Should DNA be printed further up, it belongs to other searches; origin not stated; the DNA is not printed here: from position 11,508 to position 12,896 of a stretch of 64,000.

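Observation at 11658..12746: Novel fusion: tRNA-binding OB-fold domain joined to an Rnl2-family RNA ligase catalytic domain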

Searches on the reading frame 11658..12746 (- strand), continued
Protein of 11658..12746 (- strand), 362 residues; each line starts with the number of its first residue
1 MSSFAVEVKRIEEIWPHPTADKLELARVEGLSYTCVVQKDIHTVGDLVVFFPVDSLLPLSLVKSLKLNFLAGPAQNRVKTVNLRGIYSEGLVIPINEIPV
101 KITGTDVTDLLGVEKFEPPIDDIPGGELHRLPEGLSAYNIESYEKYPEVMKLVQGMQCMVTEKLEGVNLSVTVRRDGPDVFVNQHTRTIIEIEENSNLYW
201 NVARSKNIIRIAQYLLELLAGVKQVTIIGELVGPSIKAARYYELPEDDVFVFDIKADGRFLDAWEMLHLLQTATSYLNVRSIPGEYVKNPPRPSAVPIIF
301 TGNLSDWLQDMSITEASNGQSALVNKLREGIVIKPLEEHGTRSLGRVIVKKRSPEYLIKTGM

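Call 26: find_encoding_contigs(protein=P0007, flank=8000, max_places=2)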
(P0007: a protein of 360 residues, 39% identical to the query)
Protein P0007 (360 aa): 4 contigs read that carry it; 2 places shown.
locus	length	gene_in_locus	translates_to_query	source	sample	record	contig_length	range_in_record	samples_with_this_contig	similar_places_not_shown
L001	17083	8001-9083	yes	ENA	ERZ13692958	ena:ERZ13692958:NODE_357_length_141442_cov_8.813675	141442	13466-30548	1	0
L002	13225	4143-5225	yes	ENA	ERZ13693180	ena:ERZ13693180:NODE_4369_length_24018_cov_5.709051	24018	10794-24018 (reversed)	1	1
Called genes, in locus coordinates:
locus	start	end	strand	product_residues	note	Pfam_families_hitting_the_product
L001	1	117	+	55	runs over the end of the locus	-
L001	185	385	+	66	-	-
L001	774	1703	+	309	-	PF10127:RlaP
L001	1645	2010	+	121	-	-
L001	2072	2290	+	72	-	-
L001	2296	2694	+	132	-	-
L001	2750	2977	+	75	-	-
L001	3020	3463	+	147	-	-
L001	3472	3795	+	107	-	-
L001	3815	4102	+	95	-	-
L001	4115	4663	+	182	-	PF00196:GerE, PF08281:Sigma70_r4_2 (weak)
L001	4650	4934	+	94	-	-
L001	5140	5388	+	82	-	-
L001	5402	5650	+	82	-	-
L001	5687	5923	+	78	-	-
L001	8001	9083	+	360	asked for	PF21189:PHA02142, PF09414:RNA_ligase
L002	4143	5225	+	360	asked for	PF21189:PHA02142, PF09414:RNA_ligase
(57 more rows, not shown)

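Call 27: find_encoding_contigs(protein=P0056, flank=8000, max_places=2)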
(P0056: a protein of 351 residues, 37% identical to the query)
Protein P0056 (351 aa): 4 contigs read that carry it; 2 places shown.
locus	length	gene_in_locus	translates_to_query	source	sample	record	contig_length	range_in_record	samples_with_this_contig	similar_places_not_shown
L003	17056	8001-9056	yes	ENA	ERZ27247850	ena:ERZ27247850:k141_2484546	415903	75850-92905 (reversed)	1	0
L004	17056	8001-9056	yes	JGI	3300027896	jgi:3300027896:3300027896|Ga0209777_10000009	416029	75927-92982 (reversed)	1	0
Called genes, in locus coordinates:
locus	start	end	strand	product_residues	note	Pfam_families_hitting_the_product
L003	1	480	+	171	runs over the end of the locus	PF03162:Y_phosphatase2, PF13350:Y_phosphatase3, PF22785:Tc-R-P (weak), PF00782:DSPc (weak)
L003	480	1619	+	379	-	-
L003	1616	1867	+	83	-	-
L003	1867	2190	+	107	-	-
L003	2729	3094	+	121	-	-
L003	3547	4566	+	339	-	-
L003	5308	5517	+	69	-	-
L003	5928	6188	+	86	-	-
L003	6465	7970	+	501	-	PF04480:DUF559 (weak)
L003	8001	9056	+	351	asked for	PF21189:PHA02142, PF09414:RNA_ligase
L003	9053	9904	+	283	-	PF01541:GIY-YIG, PF22083:I-HmuI_NUMOD-like (weak)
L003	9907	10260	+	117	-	PF20274:cREC_REC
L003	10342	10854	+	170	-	-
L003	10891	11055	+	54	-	-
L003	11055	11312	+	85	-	-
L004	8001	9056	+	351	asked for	PF21189:PHA02142, PF09414:RNA_ligase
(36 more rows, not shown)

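Call 28: find_encoding_contigs(protein=P0004, flank=8000, max_places=2)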
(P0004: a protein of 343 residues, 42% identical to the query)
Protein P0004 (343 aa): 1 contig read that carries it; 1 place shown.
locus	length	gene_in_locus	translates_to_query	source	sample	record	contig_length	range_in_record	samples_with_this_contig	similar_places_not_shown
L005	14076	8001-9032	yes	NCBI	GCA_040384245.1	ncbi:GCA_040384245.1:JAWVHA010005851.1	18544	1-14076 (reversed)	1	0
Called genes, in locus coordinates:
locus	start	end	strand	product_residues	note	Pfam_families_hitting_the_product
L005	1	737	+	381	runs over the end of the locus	PF01139:RtcB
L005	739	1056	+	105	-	-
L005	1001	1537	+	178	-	-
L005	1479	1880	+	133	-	-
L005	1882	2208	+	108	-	-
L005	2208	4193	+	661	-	PF22745:Nlig-Ia, PF01653:DNA_ligase_aden, PF03120:OB_DNA_ligase, PF03118:RNA_pol_A_CTD (faint), PF12826:HHH_2, PF14520:HHH_5 (weak), PF00533:BRCT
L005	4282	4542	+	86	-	-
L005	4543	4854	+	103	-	-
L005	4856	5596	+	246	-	-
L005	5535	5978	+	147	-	-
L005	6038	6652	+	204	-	-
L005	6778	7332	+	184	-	-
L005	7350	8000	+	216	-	-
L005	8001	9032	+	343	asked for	PF21189:PHA02142, PF09414:RNA_ligase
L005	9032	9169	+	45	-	-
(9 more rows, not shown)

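Call 29: search_solved_structures(query=A1, max_evalue=0.01, show_alignments=1)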
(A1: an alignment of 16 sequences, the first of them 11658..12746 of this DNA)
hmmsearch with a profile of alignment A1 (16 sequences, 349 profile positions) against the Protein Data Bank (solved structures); distinct sequences matched with E-value up to 0.01: 11.
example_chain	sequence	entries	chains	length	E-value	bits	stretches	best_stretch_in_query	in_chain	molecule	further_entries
6vt4_A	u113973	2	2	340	4.3e-46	160.7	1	7-323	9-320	RNA Ligase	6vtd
5cot_A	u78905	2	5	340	9e-46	159.7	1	7-323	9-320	Naegleria gruberi RNA ligase | RNA ligase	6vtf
6vt3_A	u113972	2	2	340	1.1e-45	159.4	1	7-323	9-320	RNA Ligase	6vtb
6vt1_A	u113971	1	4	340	2.4e-45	158.3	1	7-323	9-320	RNA Ligase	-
6vt8_A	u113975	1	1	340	1.4e-44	155.7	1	7-323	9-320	RNA Ligase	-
6vt9_A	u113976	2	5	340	1.4e-44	155.7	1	7-323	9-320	RNA ligase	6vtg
6vt5_A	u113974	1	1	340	1.6e-44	155.6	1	7-323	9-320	RNA Ligase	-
6vt0_A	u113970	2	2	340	1.6e-44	155.6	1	7-323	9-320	RNA Ligase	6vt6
5cou_A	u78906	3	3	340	1.8e-44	155.4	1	7-323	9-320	Naegleria gruberi RNA ligase | RNA ligase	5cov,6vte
1s68_A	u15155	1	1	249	3.1e-09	39.6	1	164-347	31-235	RNA Ligase 2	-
2hvq_A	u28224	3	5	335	6.9e-09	38.4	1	164-346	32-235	Hypothetical 37.6 kDa protein in Gp24-hoc intergenic region | T4 RNA ligase 2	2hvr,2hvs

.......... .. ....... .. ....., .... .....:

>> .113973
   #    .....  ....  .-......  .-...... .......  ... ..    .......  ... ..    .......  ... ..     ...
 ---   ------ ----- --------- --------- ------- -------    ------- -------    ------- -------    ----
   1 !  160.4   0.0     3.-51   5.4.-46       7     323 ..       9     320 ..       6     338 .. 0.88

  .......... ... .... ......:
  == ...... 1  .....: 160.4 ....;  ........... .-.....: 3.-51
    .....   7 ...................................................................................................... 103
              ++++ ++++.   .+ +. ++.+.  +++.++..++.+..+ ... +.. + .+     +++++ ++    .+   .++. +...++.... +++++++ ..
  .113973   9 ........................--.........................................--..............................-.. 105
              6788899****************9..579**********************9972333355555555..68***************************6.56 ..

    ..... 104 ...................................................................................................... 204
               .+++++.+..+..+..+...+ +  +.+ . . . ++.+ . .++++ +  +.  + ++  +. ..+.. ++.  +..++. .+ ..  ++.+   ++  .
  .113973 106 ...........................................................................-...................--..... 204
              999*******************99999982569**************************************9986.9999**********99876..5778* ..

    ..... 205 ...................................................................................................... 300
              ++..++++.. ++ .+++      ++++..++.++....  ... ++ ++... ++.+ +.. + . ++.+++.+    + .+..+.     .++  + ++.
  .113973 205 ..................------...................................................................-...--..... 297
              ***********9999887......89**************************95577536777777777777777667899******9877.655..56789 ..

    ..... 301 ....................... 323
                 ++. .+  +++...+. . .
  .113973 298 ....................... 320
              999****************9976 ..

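Call 49: predict_structure(alignment_id=A3)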
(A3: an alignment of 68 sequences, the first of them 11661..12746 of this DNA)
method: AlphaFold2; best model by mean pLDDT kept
length: 362 residues; sequences in the alignment: 68
mean_pLDDT: 93.4   pTM: 0.82
mean pLDDT of the five models: 93.4, 93.0, 92.8, 92.5, 92.2
residues with pLDDT >= 90: 316; 70-90: 32; 50-70: 12; < 50: 2
segments of 3 or more residues with pLDDT < 50: none
pLDDT, mean of each block of 10 residues (from residue 1): 87 98 97 96 98 97 94 96 94 92 95 92 93 93 94 96 97 91 96 93 95 96 97 89 94 97 97 87 57 88 98 98 96 98 96 95 80
secondary structure, 60 per line:
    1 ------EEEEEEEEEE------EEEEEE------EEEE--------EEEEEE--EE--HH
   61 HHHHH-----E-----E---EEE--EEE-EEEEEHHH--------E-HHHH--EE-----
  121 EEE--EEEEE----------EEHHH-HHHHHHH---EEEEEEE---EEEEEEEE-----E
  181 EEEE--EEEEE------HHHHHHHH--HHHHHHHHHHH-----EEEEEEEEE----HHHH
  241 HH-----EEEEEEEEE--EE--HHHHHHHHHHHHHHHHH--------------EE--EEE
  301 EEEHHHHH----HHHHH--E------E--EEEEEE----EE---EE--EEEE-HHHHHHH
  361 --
elements in order: E7-16 E23-28 E35-38 E47-52 H59-65 E81-83 E86-88 E90-94 H108-111 E121-123 E126-130 H147-153 E157-163 E167-174 E180-184 E187-191 H198-205 H208-218 E224-232 H237-242 E248-256 H263-279 E298-303 H304-308 H313-317 E330-335 E349-352 H354-360

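Call 53: fold_search(model_id=the predicted structure, library=pdb)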
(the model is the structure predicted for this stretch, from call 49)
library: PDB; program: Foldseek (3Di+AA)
matches with E <= 10: 786; with E <= 0.001: 67
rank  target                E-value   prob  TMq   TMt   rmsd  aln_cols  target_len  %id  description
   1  6vt4                  3.4e-25  1.00  0.51  0.55  11.3       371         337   26  Naegleria gruberi RNA ligase R149A mutant apo (released 2020-04-08)
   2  6vtd                  5.2e-25  1.00  0.51  0.54  11.4       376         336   25  Naegleria gruberi RNA ligase R149A mutant with ATP and Mn (released 2020-04-08)
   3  6vt1_A                5.5e-25  1.00  0.49  0.53  11.7       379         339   26  Naegleria gruberi RNA ligase D172A mutant apo (released 2020-04-08)
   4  6vt5                  9.0e-25  1.00  0.50  0.53  11.4       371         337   26  Naegleria gruberi RNA ligase R4a K121A mutant apo (released 2020-04-08)
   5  6vte                  9.5e-25  1.00  0.51  0.55  11.3       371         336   25  Naegleria gruberi RNA Ligase K170M mutant with AMP and Mn (released 2020-04-08)
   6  6vt8                  1.9e-24  1.00  0.51  0.55  11.5       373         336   25  Naegleria gruberi RNA ligase E312A mutant with AMP and Mn (released 2020-04-08)
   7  6vtf_A                1.9e-24  1.00  0.50  0.53  11.6       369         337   26  Naegleria gruberi RNA ligase with PPi (released 2020-04-08)
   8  6vt9                  2.0e-24  1.00  0.50  0.54  11.6       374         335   24  Naegleria gruberi RNA ligase E227A mutant with ATP and Mn (released 2020-04-08)
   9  5cot                  5.1e-24  1.00  0.50  0.54  11.5       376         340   26  Structure and mechanism of a eukaryal nick-sealing RNA ligase (released 2015-10-28)
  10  5cou                  6.3e-24  1.00  0.49  0.52  11.5       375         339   26  Structure and mechanism of a eukaryal nick-sealing RNA ligase K170M+ATP (released 2015-10-28)
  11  6vt0                  7.4e-24  1.00  0.51  0.55  11.4       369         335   25  Naegleria gruberi RNA ligase K170A mutant apo (released 2020-04-08)
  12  6vt3                  1.3e-23  1.00  0.50  0.53  11.2       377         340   25  Naegleria gruberi RNA ligase K326A mutant apo (released 2020-04-08)
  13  6vtg_A                3.2e-23  1.00  0.50  0.53  11.7       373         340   26  Naegleria gruberi RNA ligase E227A mutant apo (released 2020-04-08)
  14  2hvr_A                3.1e-10  1.00  0.47  0.53   3.4       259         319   18  Structure of T4 RNA Ligase 2 with Nicked 5'-Adenylated nucleic acid duplex containing a 3'-deoxyribonucleotide at the  (released 2006-10-17)
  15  1s68                  3.1e-10  1.00  0.45  0.68   4.0       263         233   19  Structure and Mechanism of RNA Ligase (released 2004-02-24)
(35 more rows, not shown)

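Call 60: search_protein_families(library=pfam, alignment_id=A3, max_evalue=1)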
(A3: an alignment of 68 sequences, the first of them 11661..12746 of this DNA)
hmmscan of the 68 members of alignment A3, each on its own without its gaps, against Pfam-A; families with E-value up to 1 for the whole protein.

A. member 1, window:11661-12746:- (362 aa): 3 families
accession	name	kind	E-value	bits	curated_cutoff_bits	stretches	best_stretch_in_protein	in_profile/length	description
PF09414.15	RNA_ligase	-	8.5e-18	65.5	27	1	158-350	3-169/171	RNA ligase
PF21189.3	PHA02142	-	1.8e-13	51.2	27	1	6-95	2-92/92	PHA02142 OB-fold domain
PF06179.17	Med22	-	0.29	11.9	26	0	203-231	43-71/105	Surfeit locus protein 5 subunit 22 of Mediator complex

B. families by the number of members that match (of 68 scanned): 24 families
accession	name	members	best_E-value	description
PF09414.15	RNA_ligase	68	1.6e-23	RNA ligase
PF21189.3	PHA02142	68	6.9e-18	PHA02142 OB-fold domain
PF01588.26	tRNA_bind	15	0.00079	Putative tRNA binding domain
PF01068.26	DNA_ligase_A_M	6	0.016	ATP dependent DNA ligase domain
PF08855.15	DUF1825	5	0.058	Domain of unknown function (DUF1825)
PF09511.15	RNA_lig_T4_1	3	0.06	RNA ligase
PF01331.24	mRNA_cap_enzyme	2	0.038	mRNA capping enzyme, catalytic domain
PF18066.6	Phage_ABA_S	2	0.049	Phage ABA sandwich domain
PF25748.1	Herpes_ORF30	2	0.12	Ictalurid herpesvirus ORF30 protein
PF14728.12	PTHB1_GAE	1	0.027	PTHB1 GAE domain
PF03603.18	DNA_III_psi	1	0.046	DNA polymerase III psi subunit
PF23017.2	WIV_2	1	0.053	Tospovirus NSs-like, WIV_2 domain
PF12535.13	Nudix_N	1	0.056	Hydrolase of X-linked nucleoside diphosphate N terminal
PF14022.11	DUF4238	1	0.081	Protein of unknown function (DUF4238)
PF18644.7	Phage_int_SAM_6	1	0.097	Phage integrase SAM-like domain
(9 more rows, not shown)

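Call 63: find_related_loci(query=A3, collection=viral_contigs, flank=10000)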
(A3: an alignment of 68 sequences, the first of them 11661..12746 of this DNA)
Query A3 (362 aa) in viral_contigs; peptide patterns used: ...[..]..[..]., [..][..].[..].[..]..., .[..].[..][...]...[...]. (x = any residue, [..] = any of these).
315 stretches matched a pattern; 222 encode a relative of the query (tblastn E <= 1e-3); the best 80 are kept; 80 distinct loci.
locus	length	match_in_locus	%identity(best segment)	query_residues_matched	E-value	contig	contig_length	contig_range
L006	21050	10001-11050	37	1-361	8e-67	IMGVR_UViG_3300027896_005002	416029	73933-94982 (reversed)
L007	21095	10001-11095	37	2-359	2e-65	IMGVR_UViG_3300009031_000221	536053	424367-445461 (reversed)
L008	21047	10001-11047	39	1-356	1e-64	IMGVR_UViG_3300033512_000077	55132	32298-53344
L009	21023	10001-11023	38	1-362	9e-64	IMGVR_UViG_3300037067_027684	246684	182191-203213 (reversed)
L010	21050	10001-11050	37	1-361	5e-63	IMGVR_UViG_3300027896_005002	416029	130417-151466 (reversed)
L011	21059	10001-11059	38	1-361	1e-62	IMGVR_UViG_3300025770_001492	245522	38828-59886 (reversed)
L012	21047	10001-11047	39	1-360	5e-62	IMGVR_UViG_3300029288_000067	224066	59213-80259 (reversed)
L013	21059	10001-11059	39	1-359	2e-61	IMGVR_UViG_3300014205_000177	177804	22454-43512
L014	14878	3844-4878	36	2-357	6e-59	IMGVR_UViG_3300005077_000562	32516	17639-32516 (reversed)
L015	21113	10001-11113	35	1-357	5e-56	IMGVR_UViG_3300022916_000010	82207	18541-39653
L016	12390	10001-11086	35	1-357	6e-55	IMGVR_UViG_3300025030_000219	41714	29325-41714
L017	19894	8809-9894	35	1-357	6e-55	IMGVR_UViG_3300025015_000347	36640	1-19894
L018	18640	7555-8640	35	1-357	6e-55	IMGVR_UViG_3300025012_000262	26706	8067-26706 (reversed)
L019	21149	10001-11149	36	1-362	2e-54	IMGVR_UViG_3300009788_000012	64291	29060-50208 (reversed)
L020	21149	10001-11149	36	1-362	2e-54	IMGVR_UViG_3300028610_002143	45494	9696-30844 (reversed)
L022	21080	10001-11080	34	1-360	4e-52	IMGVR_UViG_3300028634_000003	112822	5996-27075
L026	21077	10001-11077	34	1-359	7e-50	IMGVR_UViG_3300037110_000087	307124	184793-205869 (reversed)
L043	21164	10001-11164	29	1-361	1e-33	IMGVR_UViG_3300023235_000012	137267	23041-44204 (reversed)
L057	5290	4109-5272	28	1-361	2e-31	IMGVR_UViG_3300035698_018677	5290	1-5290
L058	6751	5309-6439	29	1-361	2e-31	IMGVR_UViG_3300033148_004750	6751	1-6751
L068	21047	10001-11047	27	2-361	2e-29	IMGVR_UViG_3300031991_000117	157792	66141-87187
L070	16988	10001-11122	29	1-359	4e-29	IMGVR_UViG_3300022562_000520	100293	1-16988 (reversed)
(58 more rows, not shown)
